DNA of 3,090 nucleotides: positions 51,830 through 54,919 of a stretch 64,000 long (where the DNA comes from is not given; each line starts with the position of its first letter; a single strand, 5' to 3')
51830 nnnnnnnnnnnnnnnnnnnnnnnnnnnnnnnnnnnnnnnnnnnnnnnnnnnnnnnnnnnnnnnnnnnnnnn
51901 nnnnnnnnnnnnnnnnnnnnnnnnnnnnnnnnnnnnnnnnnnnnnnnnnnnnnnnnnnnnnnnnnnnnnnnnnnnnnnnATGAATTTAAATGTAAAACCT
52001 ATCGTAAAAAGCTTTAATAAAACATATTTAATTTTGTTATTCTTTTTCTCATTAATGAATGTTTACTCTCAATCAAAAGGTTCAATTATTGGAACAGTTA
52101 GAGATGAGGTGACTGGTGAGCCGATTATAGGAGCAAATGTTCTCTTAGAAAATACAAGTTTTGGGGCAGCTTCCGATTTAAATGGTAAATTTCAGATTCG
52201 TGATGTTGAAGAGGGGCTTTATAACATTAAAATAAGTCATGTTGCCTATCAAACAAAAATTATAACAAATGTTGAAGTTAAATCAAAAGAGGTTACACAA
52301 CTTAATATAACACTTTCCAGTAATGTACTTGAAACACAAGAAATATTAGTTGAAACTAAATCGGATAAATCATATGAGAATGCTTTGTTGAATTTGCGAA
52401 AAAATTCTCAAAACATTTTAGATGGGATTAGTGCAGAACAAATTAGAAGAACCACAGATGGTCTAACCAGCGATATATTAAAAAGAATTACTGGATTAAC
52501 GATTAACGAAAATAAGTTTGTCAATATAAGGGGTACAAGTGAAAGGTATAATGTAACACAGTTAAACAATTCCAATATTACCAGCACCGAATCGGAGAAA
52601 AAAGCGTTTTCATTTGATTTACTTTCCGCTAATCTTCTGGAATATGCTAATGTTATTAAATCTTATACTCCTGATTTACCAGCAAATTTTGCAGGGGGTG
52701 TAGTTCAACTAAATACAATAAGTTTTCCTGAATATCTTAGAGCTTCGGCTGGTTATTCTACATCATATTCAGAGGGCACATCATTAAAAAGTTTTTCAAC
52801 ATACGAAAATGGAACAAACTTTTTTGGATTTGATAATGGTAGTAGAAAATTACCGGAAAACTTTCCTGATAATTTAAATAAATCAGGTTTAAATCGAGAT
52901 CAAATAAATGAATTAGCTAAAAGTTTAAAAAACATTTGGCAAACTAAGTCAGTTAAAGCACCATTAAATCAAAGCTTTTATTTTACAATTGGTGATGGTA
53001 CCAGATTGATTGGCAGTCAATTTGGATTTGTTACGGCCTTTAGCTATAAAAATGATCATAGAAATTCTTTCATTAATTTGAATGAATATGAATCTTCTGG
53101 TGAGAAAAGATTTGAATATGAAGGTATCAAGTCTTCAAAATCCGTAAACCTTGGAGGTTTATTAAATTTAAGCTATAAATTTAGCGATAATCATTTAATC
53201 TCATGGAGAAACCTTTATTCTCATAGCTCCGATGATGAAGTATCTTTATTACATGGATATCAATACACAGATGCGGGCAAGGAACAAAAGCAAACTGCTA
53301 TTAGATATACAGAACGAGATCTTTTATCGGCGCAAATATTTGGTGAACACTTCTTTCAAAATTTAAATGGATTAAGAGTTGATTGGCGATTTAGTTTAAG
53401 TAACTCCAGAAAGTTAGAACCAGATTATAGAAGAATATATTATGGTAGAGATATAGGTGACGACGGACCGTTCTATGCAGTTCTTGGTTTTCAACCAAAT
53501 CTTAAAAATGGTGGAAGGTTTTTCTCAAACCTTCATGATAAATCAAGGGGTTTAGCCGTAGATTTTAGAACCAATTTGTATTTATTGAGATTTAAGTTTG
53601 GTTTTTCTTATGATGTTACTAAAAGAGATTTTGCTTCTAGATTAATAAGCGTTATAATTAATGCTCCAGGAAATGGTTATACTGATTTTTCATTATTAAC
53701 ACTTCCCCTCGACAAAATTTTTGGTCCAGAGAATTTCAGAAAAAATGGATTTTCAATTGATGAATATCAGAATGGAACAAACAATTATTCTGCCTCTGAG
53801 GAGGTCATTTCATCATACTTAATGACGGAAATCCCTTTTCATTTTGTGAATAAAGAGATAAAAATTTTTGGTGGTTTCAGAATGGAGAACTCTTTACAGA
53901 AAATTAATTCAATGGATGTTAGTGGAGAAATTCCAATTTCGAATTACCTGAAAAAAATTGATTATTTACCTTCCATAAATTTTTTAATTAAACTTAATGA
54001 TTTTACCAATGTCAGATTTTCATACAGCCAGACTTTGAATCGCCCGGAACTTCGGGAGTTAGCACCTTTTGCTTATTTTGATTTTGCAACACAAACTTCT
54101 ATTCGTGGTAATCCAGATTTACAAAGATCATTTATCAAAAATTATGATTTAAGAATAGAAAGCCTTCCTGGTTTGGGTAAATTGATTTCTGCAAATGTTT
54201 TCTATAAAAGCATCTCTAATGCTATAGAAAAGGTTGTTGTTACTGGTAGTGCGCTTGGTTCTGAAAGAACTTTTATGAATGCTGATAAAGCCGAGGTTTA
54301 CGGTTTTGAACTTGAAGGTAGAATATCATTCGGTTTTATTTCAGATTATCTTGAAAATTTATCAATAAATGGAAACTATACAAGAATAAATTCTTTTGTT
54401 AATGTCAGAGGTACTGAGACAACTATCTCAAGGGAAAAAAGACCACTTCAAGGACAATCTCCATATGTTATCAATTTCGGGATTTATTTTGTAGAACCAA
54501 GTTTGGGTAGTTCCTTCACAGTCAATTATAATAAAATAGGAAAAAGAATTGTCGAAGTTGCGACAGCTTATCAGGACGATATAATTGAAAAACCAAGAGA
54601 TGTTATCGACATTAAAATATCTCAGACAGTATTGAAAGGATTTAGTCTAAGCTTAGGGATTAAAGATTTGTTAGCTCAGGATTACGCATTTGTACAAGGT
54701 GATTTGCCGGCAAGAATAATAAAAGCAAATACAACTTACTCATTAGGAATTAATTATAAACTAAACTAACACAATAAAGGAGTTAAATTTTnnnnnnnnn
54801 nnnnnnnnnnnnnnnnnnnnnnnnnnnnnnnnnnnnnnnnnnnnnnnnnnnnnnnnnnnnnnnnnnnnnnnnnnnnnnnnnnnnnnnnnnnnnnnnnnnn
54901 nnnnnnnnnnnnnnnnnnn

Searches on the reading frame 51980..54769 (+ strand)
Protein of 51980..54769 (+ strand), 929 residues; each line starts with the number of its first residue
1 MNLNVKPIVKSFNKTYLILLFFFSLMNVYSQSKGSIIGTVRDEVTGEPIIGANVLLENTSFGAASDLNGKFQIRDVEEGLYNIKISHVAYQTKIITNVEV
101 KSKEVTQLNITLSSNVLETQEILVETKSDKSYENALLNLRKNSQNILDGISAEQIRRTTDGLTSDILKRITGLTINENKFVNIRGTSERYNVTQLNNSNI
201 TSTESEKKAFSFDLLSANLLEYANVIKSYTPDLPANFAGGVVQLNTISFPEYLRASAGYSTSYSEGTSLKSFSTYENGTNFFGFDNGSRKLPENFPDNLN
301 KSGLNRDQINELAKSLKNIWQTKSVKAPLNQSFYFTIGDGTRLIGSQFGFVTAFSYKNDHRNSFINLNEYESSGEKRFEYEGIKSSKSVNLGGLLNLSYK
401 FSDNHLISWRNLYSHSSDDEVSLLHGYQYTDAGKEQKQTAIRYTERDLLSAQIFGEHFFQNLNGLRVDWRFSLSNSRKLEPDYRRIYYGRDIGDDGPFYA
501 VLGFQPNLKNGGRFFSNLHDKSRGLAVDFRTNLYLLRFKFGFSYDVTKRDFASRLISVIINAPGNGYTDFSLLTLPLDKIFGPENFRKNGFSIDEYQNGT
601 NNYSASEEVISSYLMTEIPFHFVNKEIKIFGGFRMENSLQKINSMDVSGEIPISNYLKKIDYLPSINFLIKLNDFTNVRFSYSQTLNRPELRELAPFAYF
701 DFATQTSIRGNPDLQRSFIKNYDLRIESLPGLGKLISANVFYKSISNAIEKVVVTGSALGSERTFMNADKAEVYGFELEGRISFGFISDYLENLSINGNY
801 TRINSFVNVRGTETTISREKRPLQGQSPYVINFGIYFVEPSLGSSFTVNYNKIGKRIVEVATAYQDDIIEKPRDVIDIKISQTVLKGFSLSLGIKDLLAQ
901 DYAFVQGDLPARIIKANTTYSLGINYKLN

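Call 9: search_protein_families(library=pfam, proteins=[window:51980-54769:+])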
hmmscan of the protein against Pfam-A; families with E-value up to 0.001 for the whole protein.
window:51980-54769:+ (929 aa): 4 families
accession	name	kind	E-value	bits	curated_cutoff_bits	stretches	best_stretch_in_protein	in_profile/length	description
PF00593.30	TonB_dep_Rec_b-barrel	-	7.1e-24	85.9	27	1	459-896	57-435/436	TonB dependent receptor-like, beta-barrel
PF13715.12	CarbopepD_reg_2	-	9e-19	67.7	32.2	1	37-124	2-88/88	CarboxypepD_reg-like domain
PF13620.12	CarboxypepD_reg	-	2.3e-16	60.3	32.3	1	35-113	1-82/82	Carboxypeptidase regulatory-like domain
PF07715.20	Plug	-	3.7e-07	31.1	23.9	1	147-241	9-107/107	TonB-dependent Receptor Plug Domain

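Call 29: find_encoding_contigs(protein=window:51980-54769:+, flank=10000, max_places=8)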
Protein window:51980-54769:+ (929 aa): 1 contig read that carries it; 1 place shown.
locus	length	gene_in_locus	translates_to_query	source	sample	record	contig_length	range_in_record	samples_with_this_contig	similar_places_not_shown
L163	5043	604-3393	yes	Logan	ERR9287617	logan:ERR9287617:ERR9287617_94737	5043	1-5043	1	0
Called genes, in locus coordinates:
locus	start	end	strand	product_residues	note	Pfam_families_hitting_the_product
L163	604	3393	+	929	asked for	PF13620:CarboxypepD_reg, PF13715:CarbopepD_reg_2, PF07715:Plug (weak), PF00593:TonB_dep_Rec_b-barrel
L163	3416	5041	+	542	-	?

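Call 53: find_homologous_proteins(query=window:51980-54766:+, max_evalue=1e-100)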
Query window:51980-54766:+ (929 aa): 329 proteins with E <= 1e-100 among 8000 candidates; the best 120 are listed.
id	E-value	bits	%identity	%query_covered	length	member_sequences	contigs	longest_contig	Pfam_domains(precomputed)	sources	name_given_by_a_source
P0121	0.0e+0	2050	100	100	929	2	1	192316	PF13715.13,PF07715.21,PF13620.13,PF00593.31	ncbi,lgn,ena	-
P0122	0.0e+0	1640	78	99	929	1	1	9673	PF13715.13,PF07715.21,PF13620.13,PF00593.31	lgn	-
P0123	0.0e+0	1631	77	100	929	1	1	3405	PF13715.13,PF07715.21,PF13620.13,PF00593.31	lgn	-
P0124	0.0e+0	1577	76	98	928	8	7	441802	PF13715.13,PF07715.21,PF13620.13,PF00593.31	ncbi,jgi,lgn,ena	-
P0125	0.0e+0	1525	74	99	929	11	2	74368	PF13715.13,PF07715.21,PF13620.13,PF00593.31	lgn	-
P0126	0.0e+0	1517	72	99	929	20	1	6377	PF13715.13,PF07715.21,PF13620.13,PF00593.31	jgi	-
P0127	0.0e+0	1513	72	99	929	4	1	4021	PF13715.13,PF07715.21,PF13620.13,PF00593.31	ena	-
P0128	0.0e+0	1513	73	99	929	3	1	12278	PF13715.13,PF07715.21,PF13620.13,PF00593.31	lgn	-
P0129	0.0e+0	1512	73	99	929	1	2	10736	PF13715.13,PF07715.21,PF13620.13,PF00593.31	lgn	-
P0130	0.0e+0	1509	73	99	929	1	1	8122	PF13715.13,PF07715.21,PF13620.13,PF00593.31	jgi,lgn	-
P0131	0.0e+0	1508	73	99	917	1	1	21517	PF13715.13,PF07715.21,PF13620.13,PF00593.31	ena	-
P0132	0.0e+0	1506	72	100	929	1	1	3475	PF13715.13,PF07715.21,PF13620.13,PF00593.31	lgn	-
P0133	0.0e+0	1506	73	99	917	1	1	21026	PF13715.13,PF07715.21,PF13620.13,PF00593.31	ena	-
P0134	0.0e+0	1504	73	97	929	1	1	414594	PF13715.13,PF07715.21,PF13620.13,PF00593.31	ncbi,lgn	-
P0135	0.0e+0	1454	70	97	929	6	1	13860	PF13715.13,PF07715.21,PF13620.13,PF00593.31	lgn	-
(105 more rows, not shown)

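Call 54: find_encoding_contigs(protein=P0124, flank=10000, max_places=2)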
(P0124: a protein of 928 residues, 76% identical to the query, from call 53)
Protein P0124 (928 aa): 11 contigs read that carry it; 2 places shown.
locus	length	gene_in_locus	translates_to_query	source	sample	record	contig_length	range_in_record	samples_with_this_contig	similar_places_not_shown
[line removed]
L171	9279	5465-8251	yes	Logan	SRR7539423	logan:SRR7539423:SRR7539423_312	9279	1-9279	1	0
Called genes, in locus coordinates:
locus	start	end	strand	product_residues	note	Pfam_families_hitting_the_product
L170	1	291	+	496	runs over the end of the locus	PF11638:DnaA_N, PF00308:Bac_DnaA, PF01695:IstB_IS21, PF08299:Bac_DnaA_C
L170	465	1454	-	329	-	PF03486:HI0933_like (faint), PF07992:Pyr_redox_2, PF13738:Pyr_redox_3, PF13434:Lys_Orn_oxgnase (weak), PF00070:Pyr_redox (weak)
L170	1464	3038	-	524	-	-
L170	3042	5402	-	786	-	PF02085:Cytochrom_CIII (faint), PF14522:Cytochrome_C7 (faint), PF14537:Cytochrom_c3_2 (faint), PF22113:Mtrc-MtrF_II-IV_dom (faint)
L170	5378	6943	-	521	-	PF14537:Cytochrom_c3_2 (faint), PF02085:Cytochrom_CIII (faint), PF09699:Paired_CXXCH_1 (faint), PF14522:Cytochrome_C7 (faint), PF22113:Mtrc-MtrF_II-IV_dom (faint)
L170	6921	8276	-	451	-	PF00037:Fer4 (faint), PF12797:Fer4_2 (faint), PF13237:Fer4_10, PF14697:Fer4_21, PF12838:Fer4_7, PF07992:Pyr_redox_2, PF13738:Pyr_redox_3, PF00070:Pyr_redox, +4 more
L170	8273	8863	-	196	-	PF13371:TPR_9 (faint), PF13424:TPR_12 (faint), PF14559:TPR_19 (faint), PF14561:TPR_20 (faint), PF23914:TPR_CcmH_CycH (faint), PF13432:TPR_16 (faint), PF00515:TPR_1 (faint), PF07719:TPR_2 (faint), +3 more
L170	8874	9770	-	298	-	-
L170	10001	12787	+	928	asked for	PF13620:CarboxypepD_reg, PF13715:CarbopepD_reg_2, PF07715:Plug (weak), PF00593:TonB_dep_Rec_b-barrel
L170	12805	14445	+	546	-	PF28492:Beta_helix_4, PF18962:Por_Secre_tail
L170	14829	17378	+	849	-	PF25778:DUF7948, PF06739:SBBP, PF18962:Por_Secre_tail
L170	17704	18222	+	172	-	PF14352:DUF4402 (faint)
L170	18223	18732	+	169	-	PF14352:DUF4402 (faint)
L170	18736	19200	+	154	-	-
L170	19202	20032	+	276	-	-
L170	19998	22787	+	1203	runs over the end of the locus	PF13620:CarboxypepD_reg (faint)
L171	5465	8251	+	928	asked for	PF13620:CarboxypepD_reg, PF13715:CarbopepD_reg_2, PF07715:Plug (weak), PF00593:TonB_dep_Rec_b-barrel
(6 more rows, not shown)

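Call 55: find_encoding_contigs(protein=P0134, flank=10000, max_places=2)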
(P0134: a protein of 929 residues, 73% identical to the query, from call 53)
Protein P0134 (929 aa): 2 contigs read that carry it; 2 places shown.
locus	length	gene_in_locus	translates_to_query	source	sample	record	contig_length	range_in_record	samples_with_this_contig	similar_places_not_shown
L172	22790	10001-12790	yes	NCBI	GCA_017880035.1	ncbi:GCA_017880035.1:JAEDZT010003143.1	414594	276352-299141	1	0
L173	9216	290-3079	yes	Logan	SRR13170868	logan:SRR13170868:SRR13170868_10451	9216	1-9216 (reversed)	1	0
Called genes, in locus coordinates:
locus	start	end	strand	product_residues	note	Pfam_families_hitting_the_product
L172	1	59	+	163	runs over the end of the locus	PF13183:Fer4_8 (faint), PF14697:Fer4_21 (faint), PF12797:Fer4_2 (faint), PF13237:Fer4_10, PF00037:Fer4 (weak), PF12838:Fer4_7, PF13187:Fer4_9, PF00037:Fer4, +2 more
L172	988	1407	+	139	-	PF01894:YjbQ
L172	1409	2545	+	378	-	PF18962:Por_Secre_tail (weak)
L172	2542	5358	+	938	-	PF16328:DUF4961, PF00128:Alpha-amylase, PF18962:Por_Secre_tail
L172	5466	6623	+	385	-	PF01208:URO-D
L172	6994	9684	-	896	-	PF13860:FlgD_ig (weak), PF18962:Por_Secre_tail (weak)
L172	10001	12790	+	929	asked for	PF13620:CarboxypepD_reg, PF13715:CarbopepD_reg_2, PF07715:Plug (weak), PF00593:TonB_dep_Rec_b-barrel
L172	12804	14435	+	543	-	PF28492:Beta_helix_4, PF18962:Por_Secre_tail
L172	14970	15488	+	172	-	PF14352:DUF4402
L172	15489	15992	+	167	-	PF14352:DUF4402 (faint)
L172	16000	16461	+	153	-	-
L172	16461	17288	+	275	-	-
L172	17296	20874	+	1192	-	PF25788:Ig_Rha78A_N (faint)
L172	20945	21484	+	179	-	PF01965:DJ-1_PfpI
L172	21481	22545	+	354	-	PF04551:GcpE, PF26540:GcpE_C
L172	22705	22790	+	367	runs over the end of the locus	PF01784:DUF34_NIF3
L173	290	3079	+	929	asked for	PF13620:CarboxypepD_reg, PF13715:CarbopepD_reg_2, PF07715:Plug (weak), PF00593:TonB_dep_Rec_b-barrel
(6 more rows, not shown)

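Call 59: find_encoding_contigs(protein=P0122, flank=10000, max_places=2)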
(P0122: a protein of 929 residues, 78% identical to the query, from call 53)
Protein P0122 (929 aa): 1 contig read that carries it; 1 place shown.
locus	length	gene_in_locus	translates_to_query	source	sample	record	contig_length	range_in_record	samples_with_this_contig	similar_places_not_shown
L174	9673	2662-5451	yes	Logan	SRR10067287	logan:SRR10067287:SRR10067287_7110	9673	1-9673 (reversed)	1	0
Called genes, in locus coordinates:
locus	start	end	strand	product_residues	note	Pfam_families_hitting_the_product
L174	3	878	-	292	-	?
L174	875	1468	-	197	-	PF14561:TPR_20 (faint), PF14559:TPR_19 (faint), PF13431:TPR_17 (faint), PF07719:TPR_2 (faint), PF13174:TPR_6 (faint)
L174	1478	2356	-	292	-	-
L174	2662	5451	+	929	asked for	PF13620:CarboxypepD_reg, PF13715:CarbopepD_reg_2, PF07715:Plug (weak), PF00593:TonB_dep_Rec_b-barrel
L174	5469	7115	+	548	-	PF28492:Beta_helix_4, PF18962:Por_Secre_tail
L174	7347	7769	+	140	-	PF14352:DUF4402 (weak)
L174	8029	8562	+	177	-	PF01965:DJ-1_PfpI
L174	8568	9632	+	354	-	PF04551:GcpE, PF26540:GcpE_C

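Call 60: find_encoding_contigs(protein=P0125, flank=10000, max_places=2)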
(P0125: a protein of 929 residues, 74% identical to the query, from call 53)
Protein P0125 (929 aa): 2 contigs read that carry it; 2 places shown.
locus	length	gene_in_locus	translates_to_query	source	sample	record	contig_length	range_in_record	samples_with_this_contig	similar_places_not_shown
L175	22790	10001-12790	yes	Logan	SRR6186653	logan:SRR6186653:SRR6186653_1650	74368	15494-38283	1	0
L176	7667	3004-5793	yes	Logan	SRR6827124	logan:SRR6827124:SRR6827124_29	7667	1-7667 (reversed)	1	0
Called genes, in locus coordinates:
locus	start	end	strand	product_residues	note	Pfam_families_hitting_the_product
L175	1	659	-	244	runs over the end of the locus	-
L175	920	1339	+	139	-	PF01894:YjbQ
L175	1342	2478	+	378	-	PF18962:Por_Secre_tail (weak)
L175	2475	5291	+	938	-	PF16328:DUF4961, PF00128:Alpha-amylase, PF18962:Por_Secre_tail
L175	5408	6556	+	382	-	PF01208:URO-D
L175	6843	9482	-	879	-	PF18962:Por_Secre_tail (weak)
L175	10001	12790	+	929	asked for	PF13620:CarboxypepD_reg, PF13715:CarbopepD_reg_2, PF07715:Plug (weak), PF00593:TonB_dep_Rec_b-barrel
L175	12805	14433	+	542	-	PF28492:Beta_helix_4, PF18962:Por_Secre_tail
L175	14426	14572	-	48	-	-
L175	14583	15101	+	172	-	PF14352:DUF4402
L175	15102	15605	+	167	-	-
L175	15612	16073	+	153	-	-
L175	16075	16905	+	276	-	-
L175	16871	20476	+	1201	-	PF17210:SdrD_B (faint)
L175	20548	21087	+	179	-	PF01965:DJ-1_PfpI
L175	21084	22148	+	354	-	PF04551:GcpE, PF26540:GcpE_C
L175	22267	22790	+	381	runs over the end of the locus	PF01784:DUF34_NIF3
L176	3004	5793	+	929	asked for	PF13620:CarboxypepD_reg, PF13715:CarbopepD_reg_2, PF07715:Plug (weak), PF00593:TonB_dep_Rec_b-barrel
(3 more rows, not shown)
